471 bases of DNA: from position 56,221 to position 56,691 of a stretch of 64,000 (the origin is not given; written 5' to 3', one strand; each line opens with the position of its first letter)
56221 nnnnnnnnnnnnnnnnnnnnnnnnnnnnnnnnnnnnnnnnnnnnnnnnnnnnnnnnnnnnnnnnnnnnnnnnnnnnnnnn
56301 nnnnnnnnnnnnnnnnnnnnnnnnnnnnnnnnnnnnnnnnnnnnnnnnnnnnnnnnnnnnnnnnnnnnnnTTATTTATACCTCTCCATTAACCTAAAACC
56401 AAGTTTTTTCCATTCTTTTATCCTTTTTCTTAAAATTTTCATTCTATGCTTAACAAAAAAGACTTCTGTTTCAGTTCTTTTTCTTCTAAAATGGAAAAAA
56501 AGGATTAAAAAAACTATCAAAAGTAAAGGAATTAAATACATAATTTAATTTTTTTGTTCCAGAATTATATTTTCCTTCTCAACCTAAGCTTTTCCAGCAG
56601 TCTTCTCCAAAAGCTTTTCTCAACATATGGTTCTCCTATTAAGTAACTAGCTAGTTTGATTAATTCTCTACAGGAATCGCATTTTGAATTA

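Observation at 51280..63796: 12.5-kb operon linking a giant envelope protein to MinD and three coiled-coil proteins: possible uncharacterised envelope-cytoskeleton apparatus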

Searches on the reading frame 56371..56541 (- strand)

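Call 4: search_protein_families(library=pfam, proteins=[window:56371-56541:-], max_evalue=0.1)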
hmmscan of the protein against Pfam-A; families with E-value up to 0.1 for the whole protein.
window:56371-56541:- (56 aa): 1 family
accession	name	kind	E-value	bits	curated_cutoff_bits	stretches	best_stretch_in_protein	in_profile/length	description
PF13209.11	DUF4017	-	0.041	14.2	21.6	1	1-21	39-59/60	Protein of unknown function (DUF4017)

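Call 5: search_protein_families(library=ncbifam, proteins=[window:56371-56541:-], max_evalue=0.1)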
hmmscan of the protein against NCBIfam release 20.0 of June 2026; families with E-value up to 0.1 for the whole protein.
window:56371-56541:- (56 aa): 0 families

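Call 60: search_protein_families(library=padloc, proteins=[window:56371-56541:-], max_evalue=0.001)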
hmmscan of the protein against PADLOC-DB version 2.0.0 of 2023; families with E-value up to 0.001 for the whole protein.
window:56371-56541:- (56 aa): 0 families
